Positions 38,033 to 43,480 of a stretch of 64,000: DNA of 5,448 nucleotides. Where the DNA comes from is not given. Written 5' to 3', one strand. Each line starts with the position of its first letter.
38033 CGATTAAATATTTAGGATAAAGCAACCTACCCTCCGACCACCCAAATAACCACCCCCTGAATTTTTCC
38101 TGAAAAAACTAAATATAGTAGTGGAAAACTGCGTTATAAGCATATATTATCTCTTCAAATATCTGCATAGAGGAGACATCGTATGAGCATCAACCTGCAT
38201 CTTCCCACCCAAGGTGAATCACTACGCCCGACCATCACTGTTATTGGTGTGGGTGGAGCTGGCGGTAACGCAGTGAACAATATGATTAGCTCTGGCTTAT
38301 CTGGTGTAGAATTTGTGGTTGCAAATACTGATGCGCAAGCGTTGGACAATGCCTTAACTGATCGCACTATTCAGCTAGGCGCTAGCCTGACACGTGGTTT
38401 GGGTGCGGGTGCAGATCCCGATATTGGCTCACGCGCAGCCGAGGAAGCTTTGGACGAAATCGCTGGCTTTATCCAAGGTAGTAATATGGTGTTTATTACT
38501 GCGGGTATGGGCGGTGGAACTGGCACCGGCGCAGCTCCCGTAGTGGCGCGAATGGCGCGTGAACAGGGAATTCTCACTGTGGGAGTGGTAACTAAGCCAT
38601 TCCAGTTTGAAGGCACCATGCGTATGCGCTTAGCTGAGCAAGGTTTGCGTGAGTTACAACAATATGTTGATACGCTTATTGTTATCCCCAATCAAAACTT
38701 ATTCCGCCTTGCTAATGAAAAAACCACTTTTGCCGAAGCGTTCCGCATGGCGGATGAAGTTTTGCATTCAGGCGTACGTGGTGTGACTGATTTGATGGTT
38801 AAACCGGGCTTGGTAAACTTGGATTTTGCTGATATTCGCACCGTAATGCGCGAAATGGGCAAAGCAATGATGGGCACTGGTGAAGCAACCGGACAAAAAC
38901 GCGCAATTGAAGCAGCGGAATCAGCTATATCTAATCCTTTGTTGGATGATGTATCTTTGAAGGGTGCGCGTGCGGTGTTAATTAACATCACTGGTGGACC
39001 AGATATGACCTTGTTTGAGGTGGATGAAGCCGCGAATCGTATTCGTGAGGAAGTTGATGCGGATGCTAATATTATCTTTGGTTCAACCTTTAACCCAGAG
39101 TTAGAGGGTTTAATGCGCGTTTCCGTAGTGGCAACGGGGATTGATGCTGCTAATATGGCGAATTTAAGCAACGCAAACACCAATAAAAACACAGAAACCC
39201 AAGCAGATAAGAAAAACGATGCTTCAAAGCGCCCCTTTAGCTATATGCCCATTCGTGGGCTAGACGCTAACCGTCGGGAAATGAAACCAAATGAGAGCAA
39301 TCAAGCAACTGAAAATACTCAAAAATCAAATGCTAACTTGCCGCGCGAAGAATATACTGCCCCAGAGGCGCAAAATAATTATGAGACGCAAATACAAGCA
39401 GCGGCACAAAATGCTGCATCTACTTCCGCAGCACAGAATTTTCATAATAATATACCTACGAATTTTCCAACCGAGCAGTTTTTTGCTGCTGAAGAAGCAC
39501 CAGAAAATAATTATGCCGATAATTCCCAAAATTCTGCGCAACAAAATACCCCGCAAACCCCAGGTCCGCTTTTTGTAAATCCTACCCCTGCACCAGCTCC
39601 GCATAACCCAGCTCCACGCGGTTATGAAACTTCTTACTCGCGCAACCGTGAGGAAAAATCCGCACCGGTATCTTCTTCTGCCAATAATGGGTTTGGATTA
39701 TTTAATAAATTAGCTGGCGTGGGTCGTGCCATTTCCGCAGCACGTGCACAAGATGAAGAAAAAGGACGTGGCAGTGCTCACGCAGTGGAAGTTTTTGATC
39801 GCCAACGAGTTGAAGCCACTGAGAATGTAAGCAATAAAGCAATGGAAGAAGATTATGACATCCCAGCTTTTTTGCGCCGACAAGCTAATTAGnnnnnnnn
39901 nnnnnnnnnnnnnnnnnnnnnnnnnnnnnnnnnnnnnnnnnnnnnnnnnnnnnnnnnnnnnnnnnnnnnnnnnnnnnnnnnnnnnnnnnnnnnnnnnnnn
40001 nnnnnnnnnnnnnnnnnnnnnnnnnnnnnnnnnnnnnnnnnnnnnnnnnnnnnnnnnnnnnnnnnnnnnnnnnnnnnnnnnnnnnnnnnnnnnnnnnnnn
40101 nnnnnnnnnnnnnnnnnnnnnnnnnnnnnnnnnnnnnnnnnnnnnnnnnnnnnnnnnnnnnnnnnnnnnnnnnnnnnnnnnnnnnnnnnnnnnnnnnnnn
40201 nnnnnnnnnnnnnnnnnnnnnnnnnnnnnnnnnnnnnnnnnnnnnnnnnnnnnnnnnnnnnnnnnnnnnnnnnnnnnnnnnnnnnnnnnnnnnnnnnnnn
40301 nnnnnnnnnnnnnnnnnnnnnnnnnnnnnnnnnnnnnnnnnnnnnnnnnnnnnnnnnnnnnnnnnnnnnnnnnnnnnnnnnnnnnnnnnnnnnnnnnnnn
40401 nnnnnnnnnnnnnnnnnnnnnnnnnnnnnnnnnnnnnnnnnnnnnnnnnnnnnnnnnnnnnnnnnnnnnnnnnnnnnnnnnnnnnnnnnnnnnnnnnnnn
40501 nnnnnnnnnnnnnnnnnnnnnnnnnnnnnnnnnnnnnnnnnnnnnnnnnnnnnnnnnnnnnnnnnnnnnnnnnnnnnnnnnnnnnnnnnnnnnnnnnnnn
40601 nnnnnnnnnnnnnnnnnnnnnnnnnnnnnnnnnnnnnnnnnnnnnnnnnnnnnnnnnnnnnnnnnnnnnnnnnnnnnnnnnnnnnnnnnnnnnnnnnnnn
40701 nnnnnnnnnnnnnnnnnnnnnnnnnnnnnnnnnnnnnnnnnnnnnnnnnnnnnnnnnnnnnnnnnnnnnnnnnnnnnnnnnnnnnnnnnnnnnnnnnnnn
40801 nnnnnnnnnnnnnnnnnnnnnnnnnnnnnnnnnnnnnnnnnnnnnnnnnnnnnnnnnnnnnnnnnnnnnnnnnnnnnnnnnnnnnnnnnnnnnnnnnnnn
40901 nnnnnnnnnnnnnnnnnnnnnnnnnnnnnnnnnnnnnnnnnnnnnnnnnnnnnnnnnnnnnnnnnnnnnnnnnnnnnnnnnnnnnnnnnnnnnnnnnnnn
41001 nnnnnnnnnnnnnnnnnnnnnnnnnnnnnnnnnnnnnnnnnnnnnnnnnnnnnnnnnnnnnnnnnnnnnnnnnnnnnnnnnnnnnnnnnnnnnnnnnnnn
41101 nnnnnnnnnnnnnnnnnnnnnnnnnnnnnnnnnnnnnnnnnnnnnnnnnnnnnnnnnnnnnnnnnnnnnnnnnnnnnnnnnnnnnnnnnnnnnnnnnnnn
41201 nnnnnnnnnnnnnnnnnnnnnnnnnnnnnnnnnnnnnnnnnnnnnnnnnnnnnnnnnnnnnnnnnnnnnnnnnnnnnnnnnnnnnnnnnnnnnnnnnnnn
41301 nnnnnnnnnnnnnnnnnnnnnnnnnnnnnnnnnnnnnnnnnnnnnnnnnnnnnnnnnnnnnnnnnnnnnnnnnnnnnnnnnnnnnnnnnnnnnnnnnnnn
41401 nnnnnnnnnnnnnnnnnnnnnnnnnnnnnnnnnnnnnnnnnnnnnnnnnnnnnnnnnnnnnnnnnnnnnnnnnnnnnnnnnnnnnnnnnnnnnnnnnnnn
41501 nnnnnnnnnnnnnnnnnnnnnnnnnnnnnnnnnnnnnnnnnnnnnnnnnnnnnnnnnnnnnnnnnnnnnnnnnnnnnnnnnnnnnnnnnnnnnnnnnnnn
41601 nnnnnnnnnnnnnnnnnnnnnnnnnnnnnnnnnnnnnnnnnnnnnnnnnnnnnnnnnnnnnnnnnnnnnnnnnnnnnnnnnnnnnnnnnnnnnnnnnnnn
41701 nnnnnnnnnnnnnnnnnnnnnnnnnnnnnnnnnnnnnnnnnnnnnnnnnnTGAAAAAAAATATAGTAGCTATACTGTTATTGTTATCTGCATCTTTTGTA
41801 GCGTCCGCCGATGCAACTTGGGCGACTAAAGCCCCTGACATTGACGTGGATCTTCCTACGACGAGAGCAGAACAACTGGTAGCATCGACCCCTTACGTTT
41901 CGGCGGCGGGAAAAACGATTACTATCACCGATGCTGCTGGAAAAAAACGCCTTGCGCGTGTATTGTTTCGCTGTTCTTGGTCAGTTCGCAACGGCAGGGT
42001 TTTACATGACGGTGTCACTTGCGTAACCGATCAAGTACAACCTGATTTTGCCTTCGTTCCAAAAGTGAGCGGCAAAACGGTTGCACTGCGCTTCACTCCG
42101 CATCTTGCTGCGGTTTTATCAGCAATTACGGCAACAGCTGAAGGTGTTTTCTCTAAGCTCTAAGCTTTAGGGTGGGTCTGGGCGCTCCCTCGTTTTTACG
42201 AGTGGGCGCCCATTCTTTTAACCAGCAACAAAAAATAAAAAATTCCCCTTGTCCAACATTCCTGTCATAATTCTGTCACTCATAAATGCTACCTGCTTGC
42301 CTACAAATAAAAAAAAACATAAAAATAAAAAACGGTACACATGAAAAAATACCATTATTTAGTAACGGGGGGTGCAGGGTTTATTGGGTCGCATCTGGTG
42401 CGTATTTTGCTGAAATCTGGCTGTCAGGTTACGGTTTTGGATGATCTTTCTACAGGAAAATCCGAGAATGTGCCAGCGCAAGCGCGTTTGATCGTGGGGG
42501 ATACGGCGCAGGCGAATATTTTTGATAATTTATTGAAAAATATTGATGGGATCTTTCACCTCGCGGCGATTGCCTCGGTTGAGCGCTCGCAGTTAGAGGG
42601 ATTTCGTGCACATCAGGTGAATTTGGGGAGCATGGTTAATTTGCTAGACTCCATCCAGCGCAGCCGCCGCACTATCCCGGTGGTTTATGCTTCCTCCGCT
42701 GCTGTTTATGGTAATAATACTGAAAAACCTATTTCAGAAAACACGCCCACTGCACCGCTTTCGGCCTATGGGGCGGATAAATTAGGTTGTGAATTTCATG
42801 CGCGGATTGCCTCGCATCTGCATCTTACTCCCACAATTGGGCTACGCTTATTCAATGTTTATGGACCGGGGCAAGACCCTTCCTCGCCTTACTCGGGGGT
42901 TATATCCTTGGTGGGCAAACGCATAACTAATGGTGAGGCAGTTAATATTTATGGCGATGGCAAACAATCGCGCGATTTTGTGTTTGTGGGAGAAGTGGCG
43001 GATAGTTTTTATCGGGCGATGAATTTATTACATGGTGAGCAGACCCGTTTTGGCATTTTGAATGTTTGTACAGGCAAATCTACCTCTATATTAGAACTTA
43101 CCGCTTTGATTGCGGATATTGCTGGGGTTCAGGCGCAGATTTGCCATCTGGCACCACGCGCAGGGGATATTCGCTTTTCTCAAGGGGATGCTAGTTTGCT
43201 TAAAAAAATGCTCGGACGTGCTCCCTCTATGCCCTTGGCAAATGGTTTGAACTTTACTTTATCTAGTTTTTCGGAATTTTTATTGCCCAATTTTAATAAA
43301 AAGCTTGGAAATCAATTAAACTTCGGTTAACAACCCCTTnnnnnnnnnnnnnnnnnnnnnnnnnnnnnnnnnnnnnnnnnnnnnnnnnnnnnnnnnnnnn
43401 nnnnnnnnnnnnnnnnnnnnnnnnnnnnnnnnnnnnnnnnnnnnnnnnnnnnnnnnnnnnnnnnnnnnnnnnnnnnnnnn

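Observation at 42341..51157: Atypical Pel-type exopolysaccharide locus: epimerase-pelB-pelD-pelE-pelF-pelG with no pelA and no pelC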

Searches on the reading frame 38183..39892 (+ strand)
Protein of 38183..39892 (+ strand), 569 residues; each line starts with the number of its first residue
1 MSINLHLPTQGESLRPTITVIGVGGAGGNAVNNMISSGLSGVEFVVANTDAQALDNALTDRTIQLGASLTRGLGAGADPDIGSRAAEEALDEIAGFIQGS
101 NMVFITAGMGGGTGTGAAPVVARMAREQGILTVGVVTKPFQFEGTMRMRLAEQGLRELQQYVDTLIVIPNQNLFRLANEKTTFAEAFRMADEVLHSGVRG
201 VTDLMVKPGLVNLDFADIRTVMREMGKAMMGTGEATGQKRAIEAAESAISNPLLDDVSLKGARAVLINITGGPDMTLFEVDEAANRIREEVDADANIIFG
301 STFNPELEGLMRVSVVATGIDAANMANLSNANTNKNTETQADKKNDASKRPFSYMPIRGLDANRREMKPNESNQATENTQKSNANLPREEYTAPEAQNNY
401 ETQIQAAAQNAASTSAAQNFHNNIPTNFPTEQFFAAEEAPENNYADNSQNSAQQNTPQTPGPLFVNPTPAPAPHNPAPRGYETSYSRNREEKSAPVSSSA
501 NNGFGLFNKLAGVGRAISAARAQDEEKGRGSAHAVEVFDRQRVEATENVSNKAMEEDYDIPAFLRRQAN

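Call 4: search_protein_families(library=pfam, proteins=[window:38183-39892:+], max_evalue=0.01)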
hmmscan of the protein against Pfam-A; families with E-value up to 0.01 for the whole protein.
window:38183-39892:+ (569 aa): 2 families
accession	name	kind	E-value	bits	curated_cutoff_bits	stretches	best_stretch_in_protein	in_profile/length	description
PF00091.31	Tubulin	-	3e-50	171.6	33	1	18-177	2-189/190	Tubulin/FtsZ family, GTPase domain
PF12327.13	FtsZ_C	-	7.8e-39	132.3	27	1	226-321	1-95/95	FtsZ family, C-terminal domain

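Call 5: search_protein_families(library=ncbifam, proteins=[window:38183-39892:+], max_evalue=0.01)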
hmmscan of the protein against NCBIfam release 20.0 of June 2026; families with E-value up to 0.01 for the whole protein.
window:38183-39892:+ (569 aa): 2 families
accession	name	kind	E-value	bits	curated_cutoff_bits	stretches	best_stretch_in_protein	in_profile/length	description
TIGR00065.1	ftsZ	equivalog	1.5e-124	415.9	295.2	1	13-342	15-345/353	cell division protein FtsZ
TIGR03483.1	FtsZ_alphas_C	equivalog_domain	0.0087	16.7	62.95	1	551-569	101-121/121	cell division protein FtsZ, alphaProteobacterial C-terminal extension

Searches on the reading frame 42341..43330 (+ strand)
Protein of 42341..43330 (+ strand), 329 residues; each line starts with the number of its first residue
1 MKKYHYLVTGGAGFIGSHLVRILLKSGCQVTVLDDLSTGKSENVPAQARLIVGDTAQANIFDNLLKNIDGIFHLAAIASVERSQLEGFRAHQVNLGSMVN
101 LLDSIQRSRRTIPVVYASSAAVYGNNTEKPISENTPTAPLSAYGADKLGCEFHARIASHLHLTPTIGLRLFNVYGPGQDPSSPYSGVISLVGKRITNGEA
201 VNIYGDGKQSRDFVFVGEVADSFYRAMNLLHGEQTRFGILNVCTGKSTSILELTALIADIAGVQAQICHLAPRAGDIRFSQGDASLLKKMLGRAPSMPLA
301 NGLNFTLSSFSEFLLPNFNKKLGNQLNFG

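Call 4: search_protein_families(library=pfam, proteins=[window:42341-43330:+], max_evalue=0.01)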
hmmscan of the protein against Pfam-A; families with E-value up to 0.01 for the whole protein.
window:42341-43330:+ (329 aa): 9 families
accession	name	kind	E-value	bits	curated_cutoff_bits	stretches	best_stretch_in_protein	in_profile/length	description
PF01370.27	Epimerase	-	1.5e-50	172.3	20.9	1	7-229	2-227/240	NAD dependent epimerase/dehydratase family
PF16363.11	GDP_Man_Dehyd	-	6.9e-41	141.2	27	1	7-257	1-262/332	GDP-mannose 4,6 dehydratase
PF01073.25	3Beta_HSD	-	1e-17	64.5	22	1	7-233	1-235/280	3-beta hydroxysteroid dehydrogenase/isomerase family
PF04321.23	RmlD_sub_bind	-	7.8e-13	48.6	27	1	7-265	4-235/287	RmlD substrate binding domain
PF07993.18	NAD_binding_4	-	4.1e-09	36.4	20.1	1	51-134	66-151/258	Male sterility protein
PF02719.21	Polysacc_synt_2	-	1.1e-05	25.2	20.2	1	7-232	2-222/293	Polysaccharide biosynthesis protein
PF13460.12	NAD_binding_10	-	3e-05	24.4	27.2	1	10-124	1-103/184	NAD(P)H-binding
PF08659.16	KR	-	0.00066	20.1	22.6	0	6-37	3-34/180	KR domain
PF05368.20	NmrA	-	0.0019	18.3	27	1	7-76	6-78/298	NmrA-like family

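Call 5: search_protein_families(library=ncbifam, proteins=[window:42341-43330:+], max_evalue=0.01)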
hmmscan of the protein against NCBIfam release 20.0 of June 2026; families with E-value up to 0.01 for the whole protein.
window:42341-43330:+ (329 aa): 33 families (the best 25 are shown)
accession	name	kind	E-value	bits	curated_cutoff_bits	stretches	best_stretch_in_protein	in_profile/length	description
TIGR01179.1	galE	equivalog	3e-45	154.5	262.3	1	7-296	3-310/332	UDP-glucose 4-epimerase GalE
TIGR02197.1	heptose_epim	equivalog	5.6e-39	134.2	274.6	1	7-303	2-306/316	ADP-glyceromanno-heptose 6-epimerase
TIGR01181.1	dTDP_gluc_dehyt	equivalog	1.8e-35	122.6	365.1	1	6-308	2-309/321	dTDP-glucose 4,6-dehydratase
NF011728.1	PRK15181.1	equivalog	7.1e-34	117.3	760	1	5-309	17-336/348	Vi polysaccharide biosynthesis UDP-N-acetylglucosaminuronic acid C-4 epimerase TviC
TIGR04180.1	EDH_00030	hypoth_equivalog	9e-32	110.3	475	1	7-292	2-291/297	NAD-dependent 4,6-dehydratase LegB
NF008360.0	PRK11150.1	equivalog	4e-26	91.9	452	1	7-254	3-247/310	ADP-glyceromanno-heptose 6-epimerase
NF007956.0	PRK10675.1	subfamily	3.6e-23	82.2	394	1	6-289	3-308/338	UDP-glucose 4-epimerase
NF043036.1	ErythonDh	equivalog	7.7e-23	81.2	325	1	7-172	4-178/321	D-erythronate dehydrogenase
NF007490.0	PRK10084.1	subfamily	5.1e-16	58.6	649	1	6-307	3-331/361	dTDP-glucose 4,6-dehydratase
TIGR03466.1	HpnA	hypoth_equivalog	6.9e-16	58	367.65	1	6-145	3-140/327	hopanoid-associated sugar epimerase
NF007582.0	PRK10217.1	equivalog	1.4e-14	54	698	1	6-241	4-255/355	dTDP-glucose 4,6-dehydratase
NF047922.1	GDPFucSynFcl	equivalog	1.8e-12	47.4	500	1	97-310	84-301/308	GDP-L-fucose synthase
TIGR01214.1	rmlD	equivalog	2.1e-12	46.7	224.05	1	7-265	3-230/285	dTDP-4-dehydrorhamnose reductase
NF042422.1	oxyalk_red_OleD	equivalog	2.3e-12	46.9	580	1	6-232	3-220/329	2-alkyl-3-oxoalkanoate reductase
NF042423.1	oxyalk_red_Shew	equivalog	2.1e-11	43.5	580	1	5-180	10-180/331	2-alkyl-3-oxoalkanoate reductase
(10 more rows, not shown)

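Call 63: search_solved_structures(query=window:42341-43330:+, max_evalue=1e-20)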
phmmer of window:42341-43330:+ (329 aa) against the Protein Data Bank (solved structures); distinct sequences matched with E-value up to 1e-20: 40.
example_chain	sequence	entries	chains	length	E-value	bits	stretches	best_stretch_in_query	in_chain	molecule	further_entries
6wjb_A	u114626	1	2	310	3e-64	220.5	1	5-304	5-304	NAD-dependent epimerase/dehydratase family protein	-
6wj9_A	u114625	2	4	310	2.8e-63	217.3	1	5-304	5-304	NAD-dependent epimerase/dehydratase family protein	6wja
6dnt_A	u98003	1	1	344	2.4e-54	187.9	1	1-291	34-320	NAD-dependent epimerase/dehydratase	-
4zrm_A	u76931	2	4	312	1.7e-44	155.6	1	5-312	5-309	UDP-glucose 4-epimerase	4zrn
7ys8_A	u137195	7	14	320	7.6e-40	140.3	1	6-310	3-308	UDP-glucose 4-epimerase | UDP-glucose 4-epimerase along with EC 5.1.3.2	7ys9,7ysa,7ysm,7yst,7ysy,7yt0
3ru7_A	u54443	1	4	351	4.6e-38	134.5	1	6-315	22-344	WbgU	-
3ru9_A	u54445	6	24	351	7.3e-38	133.8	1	6-314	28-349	WbgU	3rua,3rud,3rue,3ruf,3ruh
3lu1_A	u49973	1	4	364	8.5e-38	133.6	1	6-314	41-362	WbgU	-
3ruc_A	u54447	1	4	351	1e-37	133.3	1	6-314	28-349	WbgU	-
10ke_A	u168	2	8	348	1.1e-37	133.2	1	5-314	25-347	Capsular polysaccharide biosynthesis protein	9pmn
1sb8_A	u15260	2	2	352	7e-37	130.6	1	6-310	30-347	wbpP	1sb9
2p5u_A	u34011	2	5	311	3.2e-36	128.4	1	6-310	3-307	UDP-glucose 4-epimerase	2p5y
6kv9_A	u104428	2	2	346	3e-35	125.2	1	6-304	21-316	MoeE5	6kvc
3vps_A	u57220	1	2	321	1.4e-32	116.4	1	3-311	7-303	NAD-dependent epimerase/dehydratase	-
3icp_A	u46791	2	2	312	5.2e-30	108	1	6-306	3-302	NAD-dependent epimerase/dehydratase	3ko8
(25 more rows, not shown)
